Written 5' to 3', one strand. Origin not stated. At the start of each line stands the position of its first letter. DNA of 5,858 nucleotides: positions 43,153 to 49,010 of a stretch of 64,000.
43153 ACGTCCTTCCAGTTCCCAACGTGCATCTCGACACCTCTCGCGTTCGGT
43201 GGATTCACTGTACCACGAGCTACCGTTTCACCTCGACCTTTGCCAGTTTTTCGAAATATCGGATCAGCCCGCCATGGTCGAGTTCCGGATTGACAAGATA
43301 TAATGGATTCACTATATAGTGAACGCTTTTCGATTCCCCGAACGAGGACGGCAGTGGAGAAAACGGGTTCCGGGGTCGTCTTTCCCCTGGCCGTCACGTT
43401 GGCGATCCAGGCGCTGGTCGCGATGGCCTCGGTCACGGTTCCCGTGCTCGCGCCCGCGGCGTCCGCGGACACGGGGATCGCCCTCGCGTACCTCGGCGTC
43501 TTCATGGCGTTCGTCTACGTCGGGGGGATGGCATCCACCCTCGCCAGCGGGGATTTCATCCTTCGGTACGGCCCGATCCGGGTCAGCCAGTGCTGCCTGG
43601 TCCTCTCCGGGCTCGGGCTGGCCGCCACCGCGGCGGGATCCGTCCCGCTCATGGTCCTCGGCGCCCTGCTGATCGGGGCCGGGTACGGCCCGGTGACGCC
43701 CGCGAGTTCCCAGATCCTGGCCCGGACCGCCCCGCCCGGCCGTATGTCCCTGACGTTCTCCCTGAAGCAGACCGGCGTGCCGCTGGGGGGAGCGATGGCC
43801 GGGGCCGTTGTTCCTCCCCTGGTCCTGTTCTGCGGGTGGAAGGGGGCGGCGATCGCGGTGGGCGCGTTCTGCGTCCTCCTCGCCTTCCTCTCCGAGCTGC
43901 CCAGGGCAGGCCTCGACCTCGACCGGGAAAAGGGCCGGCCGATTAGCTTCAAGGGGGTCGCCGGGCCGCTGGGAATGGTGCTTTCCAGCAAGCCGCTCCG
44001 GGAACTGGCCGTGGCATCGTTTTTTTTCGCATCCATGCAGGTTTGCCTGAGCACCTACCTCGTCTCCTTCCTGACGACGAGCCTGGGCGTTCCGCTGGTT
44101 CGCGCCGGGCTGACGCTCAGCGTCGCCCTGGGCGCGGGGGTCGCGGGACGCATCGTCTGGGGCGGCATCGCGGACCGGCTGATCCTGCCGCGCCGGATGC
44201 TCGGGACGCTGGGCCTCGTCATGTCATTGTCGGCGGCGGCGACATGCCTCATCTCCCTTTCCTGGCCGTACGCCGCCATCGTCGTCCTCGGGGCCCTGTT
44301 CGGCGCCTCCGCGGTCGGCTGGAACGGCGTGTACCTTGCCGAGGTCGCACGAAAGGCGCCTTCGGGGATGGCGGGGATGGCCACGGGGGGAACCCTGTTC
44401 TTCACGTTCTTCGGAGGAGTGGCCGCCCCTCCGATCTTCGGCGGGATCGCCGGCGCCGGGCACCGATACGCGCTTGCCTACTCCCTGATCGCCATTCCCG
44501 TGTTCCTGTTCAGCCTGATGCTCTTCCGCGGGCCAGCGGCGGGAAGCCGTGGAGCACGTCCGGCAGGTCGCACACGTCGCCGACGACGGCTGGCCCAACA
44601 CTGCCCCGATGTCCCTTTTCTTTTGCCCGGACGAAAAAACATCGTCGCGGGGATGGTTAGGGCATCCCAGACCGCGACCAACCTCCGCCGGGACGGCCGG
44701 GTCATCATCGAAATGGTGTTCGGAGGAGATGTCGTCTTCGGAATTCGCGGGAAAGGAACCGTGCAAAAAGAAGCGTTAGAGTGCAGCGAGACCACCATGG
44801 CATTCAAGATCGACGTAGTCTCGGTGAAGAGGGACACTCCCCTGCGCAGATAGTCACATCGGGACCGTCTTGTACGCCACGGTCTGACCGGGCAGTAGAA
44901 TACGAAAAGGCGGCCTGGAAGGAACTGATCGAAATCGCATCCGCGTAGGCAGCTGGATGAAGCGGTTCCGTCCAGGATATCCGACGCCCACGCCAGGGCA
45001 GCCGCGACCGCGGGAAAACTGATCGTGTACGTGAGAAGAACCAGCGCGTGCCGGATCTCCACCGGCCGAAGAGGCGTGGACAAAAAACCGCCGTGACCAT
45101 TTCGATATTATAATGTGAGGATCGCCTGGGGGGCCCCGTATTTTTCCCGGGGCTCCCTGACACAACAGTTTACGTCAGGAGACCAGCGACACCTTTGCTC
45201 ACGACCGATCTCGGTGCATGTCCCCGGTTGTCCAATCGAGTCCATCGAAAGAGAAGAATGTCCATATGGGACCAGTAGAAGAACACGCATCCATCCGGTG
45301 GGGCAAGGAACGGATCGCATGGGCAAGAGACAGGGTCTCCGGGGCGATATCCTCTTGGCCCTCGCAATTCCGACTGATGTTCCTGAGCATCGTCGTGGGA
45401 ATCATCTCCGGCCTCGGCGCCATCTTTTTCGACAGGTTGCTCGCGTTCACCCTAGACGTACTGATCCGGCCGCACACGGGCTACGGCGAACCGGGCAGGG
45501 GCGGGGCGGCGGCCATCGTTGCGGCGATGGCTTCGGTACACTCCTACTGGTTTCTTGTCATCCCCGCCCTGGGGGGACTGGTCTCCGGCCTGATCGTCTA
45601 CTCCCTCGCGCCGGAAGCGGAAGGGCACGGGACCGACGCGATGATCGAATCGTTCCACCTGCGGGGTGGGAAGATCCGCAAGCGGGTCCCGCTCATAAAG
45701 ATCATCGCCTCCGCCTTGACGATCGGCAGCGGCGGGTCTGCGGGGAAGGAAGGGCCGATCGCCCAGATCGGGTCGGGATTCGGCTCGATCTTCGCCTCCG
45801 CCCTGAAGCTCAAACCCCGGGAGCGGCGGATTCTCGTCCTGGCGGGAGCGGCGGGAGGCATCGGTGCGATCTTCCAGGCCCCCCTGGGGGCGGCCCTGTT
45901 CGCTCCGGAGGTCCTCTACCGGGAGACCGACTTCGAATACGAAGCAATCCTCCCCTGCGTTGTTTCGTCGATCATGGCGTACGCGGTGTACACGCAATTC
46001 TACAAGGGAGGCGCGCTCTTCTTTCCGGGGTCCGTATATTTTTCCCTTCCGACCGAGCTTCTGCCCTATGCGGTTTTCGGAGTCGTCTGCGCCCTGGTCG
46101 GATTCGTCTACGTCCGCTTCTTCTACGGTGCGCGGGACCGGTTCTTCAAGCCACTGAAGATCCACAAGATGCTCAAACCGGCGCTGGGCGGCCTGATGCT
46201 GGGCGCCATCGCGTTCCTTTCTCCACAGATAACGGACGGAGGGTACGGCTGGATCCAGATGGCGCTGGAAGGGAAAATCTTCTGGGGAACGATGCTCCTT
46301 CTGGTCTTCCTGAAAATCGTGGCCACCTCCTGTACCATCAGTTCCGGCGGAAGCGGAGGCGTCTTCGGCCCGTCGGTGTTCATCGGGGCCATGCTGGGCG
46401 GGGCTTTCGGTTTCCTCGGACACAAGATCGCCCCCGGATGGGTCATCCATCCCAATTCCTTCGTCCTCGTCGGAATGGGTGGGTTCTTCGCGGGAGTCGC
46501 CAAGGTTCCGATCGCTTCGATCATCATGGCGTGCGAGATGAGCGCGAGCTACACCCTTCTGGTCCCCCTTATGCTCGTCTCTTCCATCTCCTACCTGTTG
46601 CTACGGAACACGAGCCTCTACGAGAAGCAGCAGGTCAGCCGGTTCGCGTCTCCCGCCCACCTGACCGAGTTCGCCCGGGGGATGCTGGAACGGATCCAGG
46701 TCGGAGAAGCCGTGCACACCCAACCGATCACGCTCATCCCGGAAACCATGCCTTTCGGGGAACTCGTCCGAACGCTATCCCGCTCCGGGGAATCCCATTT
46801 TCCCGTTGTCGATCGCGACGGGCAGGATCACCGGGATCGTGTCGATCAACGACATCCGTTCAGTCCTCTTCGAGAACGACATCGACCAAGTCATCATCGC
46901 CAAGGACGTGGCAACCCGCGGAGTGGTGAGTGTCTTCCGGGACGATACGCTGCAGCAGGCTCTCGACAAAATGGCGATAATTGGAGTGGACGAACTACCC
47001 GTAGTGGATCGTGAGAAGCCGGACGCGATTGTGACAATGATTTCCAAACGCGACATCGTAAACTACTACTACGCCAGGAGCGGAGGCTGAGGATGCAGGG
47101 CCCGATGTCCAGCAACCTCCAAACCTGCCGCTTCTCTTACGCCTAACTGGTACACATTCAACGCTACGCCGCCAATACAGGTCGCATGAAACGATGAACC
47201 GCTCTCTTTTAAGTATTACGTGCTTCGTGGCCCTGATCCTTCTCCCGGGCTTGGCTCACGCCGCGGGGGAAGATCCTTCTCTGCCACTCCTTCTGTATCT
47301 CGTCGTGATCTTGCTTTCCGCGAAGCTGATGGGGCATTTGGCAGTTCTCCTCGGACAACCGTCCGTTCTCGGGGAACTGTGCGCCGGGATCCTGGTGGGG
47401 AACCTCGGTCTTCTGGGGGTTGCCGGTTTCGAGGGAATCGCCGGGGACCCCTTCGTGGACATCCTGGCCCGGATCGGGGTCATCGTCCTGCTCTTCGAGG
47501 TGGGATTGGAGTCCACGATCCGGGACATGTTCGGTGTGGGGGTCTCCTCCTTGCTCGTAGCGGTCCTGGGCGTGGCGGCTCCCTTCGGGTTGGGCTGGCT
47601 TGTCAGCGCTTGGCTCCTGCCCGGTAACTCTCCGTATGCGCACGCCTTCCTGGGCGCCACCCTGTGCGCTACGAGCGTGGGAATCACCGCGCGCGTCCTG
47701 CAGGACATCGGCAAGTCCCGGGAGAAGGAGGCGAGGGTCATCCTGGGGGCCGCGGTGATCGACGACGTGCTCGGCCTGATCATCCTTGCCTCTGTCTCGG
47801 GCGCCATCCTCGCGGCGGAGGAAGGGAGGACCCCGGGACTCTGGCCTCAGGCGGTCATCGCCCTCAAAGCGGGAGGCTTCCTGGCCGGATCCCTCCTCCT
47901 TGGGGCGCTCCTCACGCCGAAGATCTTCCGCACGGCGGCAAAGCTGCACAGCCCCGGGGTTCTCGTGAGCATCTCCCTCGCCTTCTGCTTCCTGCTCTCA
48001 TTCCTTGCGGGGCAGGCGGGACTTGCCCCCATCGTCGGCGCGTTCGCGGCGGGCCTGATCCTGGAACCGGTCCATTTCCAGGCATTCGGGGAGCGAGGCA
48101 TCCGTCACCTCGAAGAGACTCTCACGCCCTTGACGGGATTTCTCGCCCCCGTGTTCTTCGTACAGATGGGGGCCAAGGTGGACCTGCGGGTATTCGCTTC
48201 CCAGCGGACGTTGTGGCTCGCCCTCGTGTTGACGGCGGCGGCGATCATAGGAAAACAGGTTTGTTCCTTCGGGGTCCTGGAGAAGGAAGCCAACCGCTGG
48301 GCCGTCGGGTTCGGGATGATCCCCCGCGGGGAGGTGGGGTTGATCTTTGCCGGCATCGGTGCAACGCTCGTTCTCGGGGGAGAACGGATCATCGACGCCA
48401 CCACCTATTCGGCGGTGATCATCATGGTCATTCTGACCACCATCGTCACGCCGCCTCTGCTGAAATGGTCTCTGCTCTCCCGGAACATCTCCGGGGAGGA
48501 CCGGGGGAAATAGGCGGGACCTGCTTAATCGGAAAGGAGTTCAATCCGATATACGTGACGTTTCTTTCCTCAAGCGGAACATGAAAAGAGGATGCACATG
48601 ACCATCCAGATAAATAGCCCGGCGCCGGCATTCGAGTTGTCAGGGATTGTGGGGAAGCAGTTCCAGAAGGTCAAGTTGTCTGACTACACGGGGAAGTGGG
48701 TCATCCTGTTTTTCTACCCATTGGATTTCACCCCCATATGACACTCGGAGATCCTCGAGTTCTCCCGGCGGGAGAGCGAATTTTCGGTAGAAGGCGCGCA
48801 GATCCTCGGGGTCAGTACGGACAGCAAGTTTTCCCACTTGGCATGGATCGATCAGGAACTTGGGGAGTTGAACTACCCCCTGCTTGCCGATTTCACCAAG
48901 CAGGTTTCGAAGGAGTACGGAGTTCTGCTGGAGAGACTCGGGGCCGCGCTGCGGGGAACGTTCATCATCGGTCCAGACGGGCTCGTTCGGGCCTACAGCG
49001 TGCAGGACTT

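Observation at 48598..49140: Peroxiredoxin with UGA in place of the peroxidatic cysteine plus a SECIS-like hairpin: probable selenoprotein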

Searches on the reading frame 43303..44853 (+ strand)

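Call 7: search_protein_families(library=pfam, proteins=[window:43303-44853:+])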
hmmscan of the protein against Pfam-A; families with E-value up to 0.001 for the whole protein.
window:43303-44853:+ (516 aa): 1 family
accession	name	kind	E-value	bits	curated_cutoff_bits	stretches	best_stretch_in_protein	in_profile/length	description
PF07690.21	MFS_1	-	5.4e-29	101.6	33.4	1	35-376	4-347/347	Major Facilitator Superfamily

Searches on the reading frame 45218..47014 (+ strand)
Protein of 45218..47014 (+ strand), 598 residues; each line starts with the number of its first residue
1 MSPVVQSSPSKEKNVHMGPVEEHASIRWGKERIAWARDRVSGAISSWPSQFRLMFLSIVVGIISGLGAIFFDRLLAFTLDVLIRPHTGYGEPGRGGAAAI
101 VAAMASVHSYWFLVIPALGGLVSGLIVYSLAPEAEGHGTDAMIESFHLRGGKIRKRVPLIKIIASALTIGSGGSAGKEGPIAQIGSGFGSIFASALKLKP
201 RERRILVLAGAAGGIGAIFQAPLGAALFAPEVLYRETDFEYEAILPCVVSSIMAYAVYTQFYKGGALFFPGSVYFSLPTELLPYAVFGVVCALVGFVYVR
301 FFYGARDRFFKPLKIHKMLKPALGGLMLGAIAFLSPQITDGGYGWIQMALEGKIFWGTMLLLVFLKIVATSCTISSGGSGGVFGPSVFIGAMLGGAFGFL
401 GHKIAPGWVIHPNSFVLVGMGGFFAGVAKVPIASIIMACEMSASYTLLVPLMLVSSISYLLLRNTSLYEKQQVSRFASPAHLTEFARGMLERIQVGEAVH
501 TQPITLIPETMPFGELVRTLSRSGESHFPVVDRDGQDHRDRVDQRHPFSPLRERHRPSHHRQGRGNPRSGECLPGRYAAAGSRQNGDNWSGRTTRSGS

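Call 7: search_protein_families(library=pfam, proteins=[window:45218-47014:+])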
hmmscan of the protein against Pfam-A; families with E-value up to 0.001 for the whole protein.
window:45218-47014:+ (598 aa): 2 families
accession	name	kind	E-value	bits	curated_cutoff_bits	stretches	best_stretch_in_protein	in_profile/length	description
PF00654.25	Voltage_CLC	-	1.4e-96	324.1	24.8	1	119-461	1-344/346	Voltage gated chloride channel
PF00571.33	CBS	-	0.00099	19.8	24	0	499-535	4-40/57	CBS domain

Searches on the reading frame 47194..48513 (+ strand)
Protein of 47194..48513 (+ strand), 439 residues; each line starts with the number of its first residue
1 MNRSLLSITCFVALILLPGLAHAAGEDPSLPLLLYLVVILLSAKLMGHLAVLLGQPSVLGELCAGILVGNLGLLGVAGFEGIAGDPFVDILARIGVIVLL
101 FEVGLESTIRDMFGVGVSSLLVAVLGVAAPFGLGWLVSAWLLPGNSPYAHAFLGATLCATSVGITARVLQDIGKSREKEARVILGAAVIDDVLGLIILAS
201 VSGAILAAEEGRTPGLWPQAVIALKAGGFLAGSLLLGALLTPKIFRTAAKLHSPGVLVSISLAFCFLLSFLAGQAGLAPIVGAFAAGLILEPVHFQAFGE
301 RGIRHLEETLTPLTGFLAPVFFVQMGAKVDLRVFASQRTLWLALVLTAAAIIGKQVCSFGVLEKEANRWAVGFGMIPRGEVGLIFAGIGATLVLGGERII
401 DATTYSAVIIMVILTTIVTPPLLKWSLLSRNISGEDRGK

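Call 7: search_protein_families(library=pfam, proteins=[window:47194-48513:+])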
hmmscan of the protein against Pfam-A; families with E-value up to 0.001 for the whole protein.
window:47194-48513:+ (439 aa): 1 family
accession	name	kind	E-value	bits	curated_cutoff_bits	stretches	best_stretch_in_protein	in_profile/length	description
PF00999.27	Na_H_Exchanger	-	2e-56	191.9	26.2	1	39-425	3-371/375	Sodium/hydrogen exchanger, transmembrane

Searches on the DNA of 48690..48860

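Call 29: search_rna_families(source=window, start=48690, end=48860, threshold=evalue, max_evalue=10, show_alignments=3)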
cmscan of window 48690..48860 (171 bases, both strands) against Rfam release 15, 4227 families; matches with E-value up to 10: 3.
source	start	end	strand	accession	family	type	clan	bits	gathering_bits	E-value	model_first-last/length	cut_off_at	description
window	48690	48772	-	RF00045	SNORA73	Gene; snRNA; snoRNA; HACA-box;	CL00078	11.4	74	0.64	1-89/219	3'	Small nucleolar RNA SNORA73 family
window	48695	48733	-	RF00892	mir-551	Gene; miRNA;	-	11.4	51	9.5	21-57/74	no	mir-551 microRNA precursor family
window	48706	48729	+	RF02186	ST7-OT3_4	Gene; lncRNA;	-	8.8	80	5.6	1-73/73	no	ST7 overlapping transcript 3 conserved region 4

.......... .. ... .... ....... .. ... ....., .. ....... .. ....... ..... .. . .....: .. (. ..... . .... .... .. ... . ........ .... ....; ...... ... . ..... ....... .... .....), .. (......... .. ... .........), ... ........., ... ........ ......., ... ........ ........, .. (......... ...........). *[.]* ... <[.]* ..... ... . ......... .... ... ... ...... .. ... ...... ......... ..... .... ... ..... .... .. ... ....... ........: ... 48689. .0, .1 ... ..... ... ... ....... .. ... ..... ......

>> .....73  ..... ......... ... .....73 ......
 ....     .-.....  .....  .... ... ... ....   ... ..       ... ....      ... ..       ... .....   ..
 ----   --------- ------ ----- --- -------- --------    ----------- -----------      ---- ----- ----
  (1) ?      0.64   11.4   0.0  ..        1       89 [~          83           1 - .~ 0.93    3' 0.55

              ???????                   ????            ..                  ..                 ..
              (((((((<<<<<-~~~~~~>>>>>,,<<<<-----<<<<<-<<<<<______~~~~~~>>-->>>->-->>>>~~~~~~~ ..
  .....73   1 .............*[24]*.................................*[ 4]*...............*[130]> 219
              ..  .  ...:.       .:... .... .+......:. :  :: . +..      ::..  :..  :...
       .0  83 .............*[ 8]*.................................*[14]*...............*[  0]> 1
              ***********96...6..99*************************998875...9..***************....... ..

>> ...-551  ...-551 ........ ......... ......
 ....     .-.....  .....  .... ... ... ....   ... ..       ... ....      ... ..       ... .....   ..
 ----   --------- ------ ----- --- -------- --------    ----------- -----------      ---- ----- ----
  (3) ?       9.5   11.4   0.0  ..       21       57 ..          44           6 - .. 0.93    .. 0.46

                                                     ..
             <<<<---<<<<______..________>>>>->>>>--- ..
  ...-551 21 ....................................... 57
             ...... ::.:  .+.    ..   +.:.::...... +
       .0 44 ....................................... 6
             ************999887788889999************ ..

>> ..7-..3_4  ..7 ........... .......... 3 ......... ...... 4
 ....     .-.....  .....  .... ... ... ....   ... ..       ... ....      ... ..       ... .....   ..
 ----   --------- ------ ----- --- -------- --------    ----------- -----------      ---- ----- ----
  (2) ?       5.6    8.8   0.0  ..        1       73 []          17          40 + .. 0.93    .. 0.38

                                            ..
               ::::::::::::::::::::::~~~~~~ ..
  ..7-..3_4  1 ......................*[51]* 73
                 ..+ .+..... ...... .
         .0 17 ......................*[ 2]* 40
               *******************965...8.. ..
